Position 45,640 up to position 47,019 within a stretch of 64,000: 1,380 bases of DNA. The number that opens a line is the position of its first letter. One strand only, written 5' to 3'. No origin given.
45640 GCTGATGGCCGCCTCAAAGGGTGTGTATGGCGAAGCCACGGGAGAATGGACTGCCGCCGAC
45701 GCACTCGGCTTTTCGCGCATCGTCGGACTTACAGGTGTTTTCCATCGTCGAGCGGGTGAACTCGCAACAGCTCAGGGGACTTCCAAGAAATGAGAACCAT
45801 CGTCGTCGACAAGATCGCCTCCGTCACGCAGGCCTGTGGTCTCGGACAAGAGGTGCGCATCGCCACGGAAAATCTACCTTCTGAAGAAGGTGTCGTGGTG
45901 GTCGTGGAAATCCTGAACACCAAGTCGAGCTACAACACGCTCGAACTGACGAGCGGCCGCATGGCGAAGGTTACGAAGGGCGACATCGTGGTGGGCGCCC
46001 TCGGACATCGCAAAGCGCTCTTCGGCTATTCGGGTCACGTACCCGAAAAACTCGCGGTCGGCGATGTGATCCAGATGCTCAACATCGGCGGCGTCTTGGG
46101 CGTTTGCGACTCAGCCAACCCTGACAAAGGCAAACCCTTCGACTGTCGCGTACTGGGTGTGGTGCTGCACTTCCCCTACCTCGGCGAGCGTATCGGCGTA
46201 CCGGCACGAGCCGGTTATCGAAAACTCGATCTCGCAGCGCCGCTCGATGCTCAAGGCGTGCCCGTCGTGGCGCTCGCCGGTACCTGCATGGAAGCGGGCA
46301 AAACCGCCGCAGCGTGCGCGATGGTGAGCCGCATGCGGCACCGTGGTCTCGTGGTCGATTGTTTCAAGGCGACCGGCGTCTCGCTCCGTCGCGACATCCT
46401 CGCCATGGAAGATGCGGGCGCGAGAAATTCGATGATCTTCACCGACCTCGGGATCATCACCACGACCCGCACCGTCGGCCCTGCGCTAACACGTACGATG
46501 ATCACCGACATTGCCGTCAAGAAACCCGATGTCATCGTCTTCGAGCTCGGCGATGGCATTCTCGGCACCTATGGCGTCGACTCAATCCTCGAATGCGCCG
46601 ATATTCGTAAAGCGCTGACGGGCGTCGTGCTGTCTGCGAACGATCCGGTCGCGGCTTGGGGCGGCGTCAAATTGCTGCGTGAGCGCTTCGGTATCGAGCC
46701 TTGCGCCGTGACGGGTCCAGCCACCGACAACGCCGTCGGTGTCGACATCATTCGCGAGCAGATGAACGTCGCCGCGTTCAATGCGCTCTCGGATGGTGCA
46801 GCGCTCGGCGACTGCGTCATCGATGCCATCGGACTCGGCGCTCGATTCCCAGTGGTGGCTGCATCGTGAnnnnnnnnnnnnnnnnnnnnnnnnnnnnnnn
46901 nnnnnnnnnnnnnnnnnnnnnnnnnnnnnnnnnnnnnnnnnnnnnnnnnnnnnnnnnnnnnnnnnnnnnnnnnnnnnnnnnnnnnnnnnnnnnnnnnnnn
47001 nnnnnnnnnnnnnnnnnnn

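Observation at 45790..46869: Orphan 359-aa P-loop-like protein wired into the arginine operon: candidate for a missing acyl-transfer or deacylation step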

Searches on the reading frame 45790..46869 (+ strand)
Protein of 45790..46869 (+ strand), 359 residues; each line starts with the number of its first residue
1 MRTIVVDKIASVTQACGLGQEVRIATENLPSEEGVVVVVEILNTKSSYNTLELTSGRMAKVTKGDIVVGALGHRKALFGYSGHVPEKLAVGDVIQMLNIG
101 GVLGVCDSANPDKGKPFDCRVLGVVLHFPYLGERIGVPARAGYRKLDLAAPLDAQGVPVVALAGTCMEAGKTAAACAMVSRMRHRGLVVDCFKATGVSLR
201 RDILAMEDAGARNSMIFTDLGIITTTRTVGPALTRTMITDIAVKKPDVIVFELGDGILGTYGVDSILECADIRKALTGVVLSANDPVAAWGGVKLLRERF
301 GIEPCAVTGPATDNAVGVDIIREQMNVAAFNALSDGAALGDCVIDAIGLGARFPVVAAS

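Call 5: search_protein_families(library=pfam, proteins=[window:45790-46869:+], max_evalue=0.01)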
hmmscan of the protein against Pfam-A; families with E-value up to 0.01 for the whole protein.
window:45790-46869:+ (359 aa): 0 families

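Call 6: search_protein_families(library=ncbifam, proteins=[window:45790-46869:+], max_evalue=0.01)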
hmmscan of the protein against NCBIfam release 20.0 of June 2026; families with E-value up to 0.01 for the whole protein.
window:45790-46869:+ (359 aa): 0 families

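Call 7: search_protein_families(library=pfam, proteins=[window:45790-46869:+], max_evalue=10)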
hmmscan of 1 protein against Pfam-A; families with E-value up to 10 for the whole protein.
window:45790-46869:+ (359 aa): 2 families
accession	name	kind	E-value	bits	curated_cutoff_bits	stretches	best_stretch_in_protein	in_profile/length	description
PF07755.17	DUF1611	-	0.015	15.2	25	1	157-196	12-50/201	Domain of unknown function (DUF1611_C) P-loop domain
PF23335.1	Beta-prop_IFT80_2nd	-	0.32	10.1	27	1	178-242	104-167/287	IFT80 second beta-propeller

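Call 8: find_homologous_proteins(query=window:45790-46866:+)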
Query window:45790-46866:+ (359 aa): 6478 proteins with E <= 0.001 among 8000 candidates; the best 120 are listed.
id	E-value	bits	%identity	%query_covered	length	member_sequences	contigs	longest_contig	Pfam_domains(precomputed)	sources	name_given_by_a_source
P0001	6.5e-226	767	99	100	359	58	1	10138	-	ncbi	ncbi:MAG: hypothetical protein ACKO3O_11965 [Gammaproteobacteria bacterium]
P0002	5.8e-221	751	96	100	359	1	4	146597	-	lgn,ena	-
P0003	9.4e-220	747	96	100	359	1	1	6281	-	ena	-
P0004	2.7e-217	739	94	100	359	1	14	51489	-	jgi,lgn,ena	jgi:hypothetical protein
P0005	2.3e-215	732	93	100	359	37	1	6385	-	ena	-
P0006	2.4e-215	732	93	100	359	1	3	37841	-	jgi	-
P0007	6.9e-215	731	93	100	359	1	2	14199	-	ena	-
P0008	9.6e-215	730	93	100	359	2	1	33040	-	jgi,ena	-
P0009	1.2e-214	730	92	100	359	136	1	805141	-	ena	-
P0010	1.6e-214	730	92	100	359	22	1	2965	-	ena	-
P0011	1.3e-213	727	92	100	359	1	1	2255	-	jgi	jgi:hypothetical protein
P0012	3.5e-213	725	92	100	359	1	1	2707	-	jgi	jgi:hypothetical protein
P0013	1.1e-212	724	92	100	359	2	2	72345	-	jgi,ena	-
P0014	5.8e-211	718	91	100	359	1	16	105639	-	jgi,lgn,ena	-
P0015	4.5e-209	712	90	100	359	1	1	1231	-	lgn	-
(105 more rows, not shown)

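Call 9: search_solved_structures(query=window:45790-46866:+, max_evalue=10)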
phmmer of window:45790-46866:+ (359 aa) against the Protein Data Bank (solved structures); distinct sequences matched with E-value up to 10: 1.
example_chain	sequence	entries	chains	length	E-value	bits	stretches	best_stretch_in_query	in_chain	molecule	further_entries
1b64_A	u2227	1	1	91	0.58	12.6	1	284-327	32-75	ELONGATION FACTOR 1-BETA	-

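Call 20: search_protein_representatives(protein=window:45790-46866:+)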
Query: 359 residues. Proteins with E-value up to 0.001 (for the whole library): 1427; up to 1e-10: 835; up to 1e-30: 203. The best 150 are listed.
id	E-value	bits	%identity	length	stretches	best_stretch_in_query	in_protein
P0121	1.7e-180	616.1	79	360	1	1-355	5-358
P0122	1.0e-129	449.1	78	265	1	96-358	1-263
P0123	1.7e-109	382.7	84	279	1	1-206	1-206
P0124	6.2e-109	380.8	68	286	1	1-264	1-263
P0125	1.3e-107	376.4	75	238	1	58-295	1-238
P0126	1.5e-107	376.2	77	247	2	1-167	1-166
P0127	2.6e-95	336.0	70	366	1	96-335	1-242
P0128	5.8e-93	328.3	71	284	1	1-221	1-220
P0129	5.2e-89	315.3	47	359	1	3-347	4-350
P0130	6.6e-87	308.3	47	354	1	5-350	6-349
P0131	3.9e-85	302.5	74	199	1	157-352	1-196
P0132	5.9e-84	298.6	80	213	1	1-178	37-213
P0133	2.7e-82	293.2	75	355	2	38-214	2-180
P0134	4.9e-81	289.0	85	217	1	1-156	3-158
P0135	4.5e-79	282.6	45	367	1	3-341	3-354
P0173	6.4e-56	206.5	36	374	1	2-356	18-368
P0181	6.5e-53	196.6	41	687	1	1-344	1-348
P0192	5.4e-48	180.4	35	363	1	7-346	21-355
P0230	4.8e-41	157.5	40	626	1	44-345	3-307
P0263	1.5e-36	142.8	31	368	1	37-324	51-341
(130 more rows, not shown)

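Call 24: search_protein_families(library=pfam, proteins=[P0230, P0181, P0129, P0173, P0263, P0192], max_evalue=1)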
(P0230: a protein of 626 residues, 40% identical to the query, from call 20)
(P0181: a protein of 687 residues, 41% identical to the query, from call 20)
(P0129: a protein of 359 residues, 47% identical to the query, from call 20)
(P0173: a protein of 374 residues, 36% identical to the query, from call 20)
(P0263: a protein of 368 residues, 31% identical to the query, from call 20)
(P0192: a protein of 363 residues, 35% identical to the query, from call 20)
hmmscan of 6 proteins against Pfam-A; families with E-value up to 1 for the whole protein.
P0230 (626 aa): 2 families
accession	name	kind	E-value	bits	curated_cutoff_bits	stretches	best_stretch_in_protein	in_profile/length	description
PF00696.33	AA_kinase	-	5e-33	115.2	24.9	1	363-597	2-234/234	Amino acid kinase family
PF00702.32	Hydrolase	-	0.00045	21.1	26.4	1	196-306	45-157/191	haloacid dehalogenase-like hydrolase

P0181 (687 aa): 2 families
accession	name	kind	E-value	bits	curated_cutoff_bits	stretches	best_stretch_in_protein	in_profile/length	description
PF22698.1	Semialdhyde_dhC_1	-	4.2e-09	36.9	27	2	619-675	87-144/165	Semialdehyde dehydrogenase, dimerisation domain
PF01656.29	CbiA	-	0.064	13.7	25.4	1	171-196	10-35/125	CobQ/CobB/MinD/ParA nucleotide binding domain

P0129 (359 aa): 2 families
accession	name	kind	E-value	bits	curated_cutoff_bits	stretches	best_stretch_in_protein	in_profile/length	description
PF07755.17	DUF1611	-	0.011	15.5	25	1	157-193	9-45/201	Domain of unknown function (DUF1611_C) P-loop domain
PF09619.16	YscW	-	0.018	15.8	22.6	1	5-44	41-81/107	Type III secretion system lipoprotein chaperone (YscW)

P0173 (374 aa): 3 families
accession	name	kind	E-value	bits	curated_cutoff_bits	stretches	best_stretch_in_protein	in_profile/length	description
PF07755.17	DUF1611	-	0.018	14.9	25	1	168-203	11-46/201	Domain of unknown function (DUF1611_C) P-loop domain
PF01656.29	CbiA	-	0.022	15.1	25.4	1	172-208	1-37/125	CobQ/CobB/MinD/ParA nucleotide binding domain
PF03205.20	MobB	-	0.05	13.9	26.6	1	179-262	8-95/133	Molybdopterin guanine dinucleotide synthesis protein B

P0263 (368 aa): 0 families

P0192 (363 aa): 1 family
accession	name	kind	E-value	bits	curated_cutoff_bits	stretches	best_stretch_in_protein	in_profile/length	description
PF10842.14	DUF2642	-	0.16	12.4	22.7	0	242-261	30-49/64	Protein of unknown function (DUF2642)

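Call 28: find_related_loci(query=A2, collection=genome_contigs, flank=10000)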
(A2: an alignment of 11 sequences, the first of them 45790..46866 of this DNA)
Query A2 (359 aa) in genome_contigs; peptide patterns used: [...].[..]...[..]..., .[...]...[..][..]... (x = any residue, [..] = any of these).
600 stretches matched a pattern (row limit reached: there are more); 594 encode a relative of the query (tblastn E <= 1e-3); the best 80 are kept; 80 distinct loci.
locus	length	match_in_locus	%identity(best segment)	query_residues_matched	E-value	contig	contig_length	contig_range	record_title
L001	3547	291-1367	89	1-359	0e+0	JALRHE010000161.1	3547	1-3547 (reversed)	MAG: Steroidobacteraceae bacterium isolate MYJ.12 MYJ_756112, whole genome shotgun sequence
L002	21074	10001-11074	89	1-358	0e+0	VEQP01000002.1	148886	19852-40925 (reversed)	MAG: Nevskiaceae bacterium isolate ZLKRG17 NODE_25_length_148886_cov_7.246264, whole genome shotgun sequence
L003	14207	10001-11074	81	1-358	0e+0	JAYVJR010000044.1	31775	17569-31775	MAG: Gammaproteobacteria bacterium isolate GL53_Down_metabinner_1 GL53_Down_metabinner_1_43, whole genome shotgun sequen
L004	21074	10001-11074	78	1-359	0e+0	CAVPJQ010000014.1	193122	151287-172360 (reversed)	MAG: uncultured Gammaproteobacteria bacterium isolate MFD10007.bin.1.10 genome assembly, contig: contig_39926, whole gen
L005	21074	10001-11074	78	1-359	0e+0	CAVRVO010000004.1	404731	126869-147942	MAG: uncultured Gammaproteobacteria bacterium isolate MFD02242.bin.1.317 genome assembly, contig: contig_2412, whole gen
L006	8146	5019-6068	80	1-351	0e+0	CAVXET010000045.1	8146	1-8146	MAG: uncultured Gammaproteobacteria bacterium isolate MFD02242.bin.2.304 genome assembly, contig: contig_89327, whole ge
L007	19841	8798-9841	80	1-349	0e+0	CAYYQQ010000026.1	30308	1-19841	MAG TPA_asm: uncultured Steroidobacteraceae bacterium isolate SRP119689_co1_174 genome assembly, contig: NODE_1882_lengt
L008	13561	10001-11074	78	1-359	0e+0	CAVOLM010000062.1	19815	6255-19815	MAG: uncultured Gammaproteobacteria bacterium isolate MFD10007.bin.3.214 genome assembly, contig: contig_80828, whole ge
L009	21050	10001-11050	80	1-351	0e+0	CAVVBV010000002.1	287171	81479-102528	MAG: uncultured Gammaproteobacteria bacterium isolate MFD02809.bin.1.112 genome assembly, contig: contig_128719, whole g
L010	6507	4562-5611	80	1-351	0e+0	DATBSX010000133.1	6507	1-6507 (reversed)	MAG TPA_asm: Steroidobacteraceae bacterium isolate SMAG_U4168 k141_908925, whole genome shotgun sequence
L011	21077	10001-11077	77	1-359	0e+0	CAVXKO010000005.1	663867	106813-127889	MAG: uncultured Gammaproteobacteria bacterium isolate MFD02979.bin.2.183 genome assembly, contig: contig_27851, whole ge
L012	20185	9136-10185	79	1-351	0e+0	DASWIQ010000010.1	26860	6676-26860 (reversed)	MAG TPA_asm: Steroidobacteraceae bacterium isolate SMAG_U2873 k141_2968124, whole genome shotgun sequence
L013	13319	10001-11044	79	1-349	0e+0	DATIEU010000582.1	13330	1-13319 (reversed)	MAG TPA_asm: Steroidobacteraceae bacterium isolate SMAG_U16377 k141_1099775, whole genome shotgun sequence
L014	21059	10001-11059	77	1-353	0e+0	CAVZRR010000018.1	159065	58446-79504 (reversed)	MAG: uncultured Gammaproteobacteria bacterium isolate MFD09730.bin.1.97 genome assembly, contig: contig_46767, whole gen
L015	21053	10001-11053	78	1-352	0e+0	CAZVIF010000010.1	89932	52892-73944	MAG TPA_asm: uncultured Steroidobacteraceae bacterium isolate binchicken_co276_112 genome assembly, contig: NODE_290_len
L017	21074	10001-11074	79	1-359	0e+0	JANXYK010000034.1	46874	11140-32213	MAG: Gammaproteobacteria bacterium isolate GL140_3_metabat_371 GL140_3_k141_281482, whole genome shotgun sequence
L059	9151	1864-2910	77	1-350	3e-179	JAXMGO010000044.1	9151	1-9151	MAG: Steroidobacteraceae bacterium isolate STL-PRO115 C1.29.fa-44, whole genome shotgun sequence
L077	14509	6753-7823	73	1-358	1e-176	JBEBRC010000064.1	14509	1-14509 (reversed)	MAG: Steroidobacter denitrificans isolate T2.bin.105 NODE_14955_length_14509_cov_10.271067, whole genome shotgun sequenc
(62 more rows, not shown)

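Call 29: find_homologous_proteins(query=A1, max_evalue=0.00001)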
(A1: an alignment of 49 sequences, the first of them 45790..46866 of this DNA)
Query A1 (49 sequences) (359 aa, profile of the alignment): 6654 proteins with E <= 0.00001 among 8000 candidates; the best 120 are listed.
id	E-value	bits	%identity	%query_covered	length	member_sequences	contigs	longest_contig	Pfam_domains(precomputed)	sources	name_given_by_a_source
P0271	7.1e-135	467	-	-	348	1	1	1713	-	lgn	-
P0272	1.5e-134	466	-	-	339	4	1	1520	-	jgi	jgi:hypothetical protein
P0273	1.9e-134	466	-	-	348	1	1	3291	-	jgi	jgi:hypothetical protein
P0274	2.9e-134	465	-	-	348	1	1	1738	-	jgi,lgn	jgi:hypothetical protein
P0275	3.6e-134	465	-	-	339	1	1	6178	-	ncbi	-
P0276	6.0e-134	464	-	-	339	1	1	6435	-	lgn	-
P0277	1.0e-133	464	-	-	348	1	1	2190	-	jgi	jgi:hypothetical protein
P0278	1.1e-133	464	-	-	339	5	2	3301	-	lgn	-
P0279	1.1e-133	463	-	-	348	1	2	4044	-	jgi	jgi:hypothetical protein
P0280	1.7e-133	463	-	-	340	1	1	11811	-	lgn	-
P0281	3.6e-133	462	-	-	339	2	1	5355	-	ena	-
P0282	3.8e-133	462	-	-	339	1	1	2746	-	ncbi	-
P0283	4.0e-133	462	-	-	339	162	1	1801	-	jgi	-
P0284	4.2e-133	462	-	-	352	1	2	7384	-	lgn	-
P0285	1.1e-132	460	-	-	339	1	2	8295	-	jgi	-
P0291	2.7e-131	456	-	-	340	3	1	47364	-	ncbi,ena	-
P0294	4.7e-129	448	-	-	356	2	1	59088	-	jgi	-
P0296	2.9e-128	446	-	-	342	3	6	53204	-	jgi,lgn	jgi:DNA-directed RNA polymerase subunit H (RpoH/RPB5)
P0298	1.6e-127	443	-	-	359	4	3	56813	-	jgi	jgi:hypothetical protein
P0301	6.7e-127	441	-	-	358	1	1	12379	-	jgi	jgi:hypothetical protein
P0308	1.6e-126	440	-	-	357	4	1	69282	-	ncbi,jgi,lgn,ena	jgi:hypothetical protein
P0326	5.8e-126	438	66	97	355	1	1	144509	-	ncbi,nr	ncbi:MAG TPA: hypothetical protein VF017_13110 [Thermoanaerobaculia bacterium]|nr:hypothetical prote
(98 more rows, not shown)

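Call 34: find_encoding_contigs(protein=P0291, flank=10000, max_places=2)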
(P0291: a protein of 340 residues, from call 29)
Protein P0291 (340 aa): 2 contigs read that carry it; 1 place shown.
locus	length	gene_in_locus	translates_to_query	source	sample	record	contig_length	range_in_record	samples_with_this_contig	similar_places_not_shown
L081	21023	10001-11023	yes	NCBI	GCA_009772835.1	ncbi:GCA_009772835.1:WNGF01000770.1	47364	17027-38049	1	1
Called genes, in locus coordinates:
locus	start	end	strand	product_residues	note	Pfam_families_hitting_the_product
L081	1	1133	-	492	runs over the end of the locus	PF25954:Beta-barrel_RND_2, PF25990:Beta-barrel_YknX (weak), PF25967:RND-MFP_C (weak)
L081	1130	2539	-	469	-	PF02321:OEP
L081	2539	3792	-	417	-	PF12704:MacB_PCD, PF02687:FtsX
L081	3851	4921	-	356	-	-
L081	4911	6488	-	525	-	PF00801:PKD, PF18911:PKD_4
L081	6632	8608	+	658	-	PF00069:Pkinase, PF06293:Kdo (faint), PF07714:PK_Tyr_Ser-Thr, PF03109:ABC1 (faint), PF17667:Pkinase_fungal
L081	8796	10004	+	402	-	PF00764:Arginosuc_synth, PF20979:Arginosuc_syn_C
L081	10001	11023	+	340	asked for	-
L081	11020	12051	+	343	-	PF01118:Semialdhyde_dh, PF22698:Semialdhyde_dhC_1, PF02774:Semialdhyde_dhC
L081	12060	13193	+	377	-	PF00202:Aminotran_3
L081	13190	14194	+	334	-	PF02729:OTCace_N, PF00185:OTCace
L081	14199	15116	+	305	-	PF00696:AA_kinase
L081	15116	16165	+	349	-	PF04389:Peptidase_M28 (weak), PF01546:Peptidase_M20, PF07687:M20_dimer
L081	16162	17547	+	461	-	PF00206:Lyase_1, PF14698:ASL_C2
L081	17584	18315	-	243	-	PF01186:Lysyl_oxidase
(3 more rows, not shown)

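Call 35: find_encoding_contigs(protein=P0296, flank=10000, max_places=2)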
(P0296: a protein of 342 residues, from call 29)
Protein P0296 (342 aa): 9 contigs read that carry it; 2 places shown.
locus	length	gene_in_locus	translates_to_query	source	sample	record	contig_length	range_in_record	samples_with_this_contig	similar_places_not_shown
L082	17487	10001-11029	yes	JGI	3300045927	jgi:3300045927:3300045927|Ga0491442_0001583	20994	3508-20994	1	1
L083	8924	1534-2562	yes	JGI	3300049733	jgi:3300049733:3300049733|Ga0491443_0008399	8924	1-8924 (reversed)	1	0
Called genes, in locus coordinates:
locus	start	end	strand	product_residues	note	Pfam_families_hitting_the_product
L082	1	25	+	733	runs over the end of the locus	PF23139:OB_YrrC, PF14520:HHH_5 (faint), PF14490:HHH_RecD2, PF13086:AAA_11 (faint), PF13245:AAA_19, PF13604:AAA_30, PF18335:SH3_13, PF13538:UvrD_C_2, +1 more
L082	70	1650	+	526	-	PF00989:PAS (faint), PF08448:PAS_4 (weak), PF00512:HisKA, PF02518:HATPase_c, PF00072:Response_reg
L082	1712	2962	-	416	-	PF12704:MacB_PCD, PF02687:FtsX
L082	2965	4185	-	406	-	PF12704:MacB_PCD, PF02687:FtsX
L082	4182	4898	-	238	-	PF00005:ABC_tran, PF02463:SMC_N (faint), PF13304:AAA_21 (faint)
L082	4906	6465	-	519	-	PF25917:BSH_RND (weak), PF25954:Beta-barrel_RND_2 (faint), PF25990:Beta-barrel_YknX, PF25989:YknX_C (weak)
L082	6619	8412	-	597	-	PF13231:PMT_2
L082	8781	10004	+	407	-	PF00764:Arginosuc_synth, PF20979:Arginosuc_syn_C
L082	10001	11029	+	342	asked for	-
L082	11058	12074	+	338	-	PF01118:Semialdhyde_dh, PF22698:Semialdhyde_dhC_1, PF02774:Semialdhyde_dhC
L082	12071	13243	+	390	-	PF00202:Aminotran_3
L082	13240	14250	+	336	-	PF02729:OTCace_N, PF00185:OTCace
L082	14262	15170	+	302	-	PF00696:AA_kinase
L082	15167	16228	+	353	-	PF01546:Peptidase_M20, PF07687:M20_dimer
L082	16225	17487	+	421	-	?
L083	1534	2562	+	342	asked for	-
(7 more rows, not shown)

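Call 40: find_encoding_contigs(protein=P0326, flank=10000, max_places=1)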
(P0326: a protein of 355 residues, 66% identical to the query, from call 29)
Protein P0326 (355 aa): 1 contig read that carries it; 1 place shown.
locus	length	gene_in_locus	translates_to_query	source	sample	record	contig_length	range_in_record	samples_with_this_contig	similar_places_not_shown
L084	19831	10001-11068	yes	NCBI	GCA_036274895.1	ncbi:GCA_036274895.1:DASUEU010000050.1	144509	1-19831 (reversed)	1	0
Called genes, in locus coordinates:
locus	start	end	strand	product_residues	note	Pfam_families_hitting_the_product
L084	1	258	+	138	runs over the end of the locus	PF01850:PIN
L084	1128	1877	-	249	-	PF01144:CoA_trans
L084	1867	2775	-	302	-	PF01144:CoA_trans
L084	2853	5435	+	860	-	PF00675:Peptidase_M16, PF05193:Peptidase_M16_C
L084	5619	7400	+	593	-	-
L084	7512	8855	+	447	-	PF21959:DUF6923 (faint)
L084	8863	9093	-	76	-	-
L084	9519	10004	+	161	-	PF01316:Arg_repressor, PF02863:Arg_repressor_C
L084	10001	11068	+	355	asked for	-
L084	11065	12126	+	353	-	PF01118:Semialdhyde_dh, PF22698:Semialdhyde_dhC_1, PF02774:Semialdhyde_dhC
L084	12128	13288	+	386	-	PF00202:Aminotran_3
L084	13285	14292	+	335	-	PF02729:OTCace_N, PF00185:OTCace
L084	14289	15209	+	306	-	PF00696:AA_kinase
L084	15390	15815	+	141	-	PF07472:PA-IIL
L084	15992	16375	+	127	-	-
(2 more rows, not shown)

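Call 41: find_encoding_contigs(protein=P0308, flank=10000, max_places=1)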
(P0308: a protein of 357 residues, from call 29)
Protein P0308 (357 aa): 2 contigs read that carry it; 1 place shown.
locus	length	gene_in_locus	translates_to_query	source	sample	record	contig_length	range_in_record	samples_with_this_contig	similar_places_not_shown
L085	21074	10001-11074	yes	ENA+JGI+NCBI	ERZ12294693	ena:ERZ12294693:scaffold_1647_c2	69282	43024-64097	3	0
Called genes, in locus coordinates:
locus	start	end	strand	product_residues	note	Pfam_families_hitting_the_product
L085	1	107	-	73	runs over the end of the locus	-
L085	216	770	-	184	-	-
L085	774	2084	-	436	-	PF01336:tRNA_anti-codon, PF00152:tRNA-synt_2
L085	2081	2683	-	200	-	PF01467:CTP_transf_like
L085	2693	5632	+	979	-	PF00069:Pkinase, PF07714:PK_Tyr_Ser-Thr, PF14531:Kinase-like (faint), PF07719:TPR_2 (faint), PF13414:TPR_11 (faint), PF13431:TPR_17 (faint), PF00515:TPR_1 (faint), PF13432:TPR_16 (weak), +1 more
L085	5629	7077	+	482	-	-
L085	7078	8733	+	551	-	PF00069:Pkinase, PF07714:PK_Tyr_Ser-Thr, PF13428:TPR_14 (faint), PF01239:PPTA (faint), PF07719:TPR_2 (faint), PF13432:TPR_16 (weak), PF00515:TPR_1, PF13371:TPR_9, +4 more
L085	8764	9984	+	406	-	PF00764:Arginosuc_synth, PF20979:Arginosuc_syn_C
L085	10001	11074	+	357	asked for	-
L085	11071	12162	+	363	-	PF01118:Semialdhyde_dh, PF02774:Semialdhyde_dhC, PF22698:Semialdhyde_dhC_1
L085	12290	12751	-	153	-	PF01288:HPPK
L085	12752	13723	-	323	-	PF01066:CDP-OH_P_transf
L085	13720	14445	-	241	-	PF02666:PS_Dcarbxylase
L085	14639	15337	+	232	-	-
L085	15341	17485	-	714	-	PF00069:Pkinase, PF01636:APH (faint), PF07714:PK_Tyr_Ser-Thr, PF03109:ABC1, PF13414:TPR_11 (faint), PF13174:TPR_6 (faint), PF00515:TPR_1 (weak), PF13371:TPR_9 (weak), +8 more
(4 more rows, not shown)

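Call 42: predict_structure(alignment_id=A3)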
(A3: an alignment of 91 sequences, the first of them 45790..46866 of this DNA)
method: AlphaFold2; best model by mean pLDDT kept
length: 359 residues; sequences in the alignment: 91
mean_pLDDT: 94.8   pTM: 0.91
mean pLDDT of the five models: 94.8, 94.4, 94.2, 93.9, 93.4
residues with pLDDT >= 90: 318; 70-90: 38; 50-70: 2; < 50: 1
segments of 3 or more residues with pLDDT < 50: none
pLDDT, mean of each block of 10 residues (from residue 1): 96 95 96 98 94 95 98 89 97 97 95 92 93 84 94 97 93 98 97 94 96 96 95 98 98 92 96 98 97 98 98 97 98 97 96 69
secondary structure, 60 per line:
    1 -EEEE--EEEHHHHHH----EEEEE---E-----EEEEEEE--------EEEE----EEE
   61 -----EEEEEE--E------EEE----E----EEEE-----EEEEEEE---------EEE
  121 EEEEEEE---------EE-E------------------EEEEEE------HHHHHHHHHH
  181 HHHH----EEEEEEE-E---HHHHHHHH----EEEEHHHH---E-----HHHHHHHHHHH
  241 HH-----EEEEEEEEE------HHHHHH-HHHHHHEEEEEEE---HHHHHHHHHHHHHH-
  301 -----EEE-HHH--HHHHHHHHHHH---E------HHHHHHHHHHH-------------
elements in order: E2-5 E8-10 H11-16 E21-25 E35-41 E50-53 E58-60 E66-71 E81-83 E93-96 E102-108 E118-127 E159-164 H171-184 E189-195 H201-208 E213-216 H217-220 H230-242 E248-256 H263-268 H270-275 E276-282 H286-299 E306-308 H315-325 H336-346
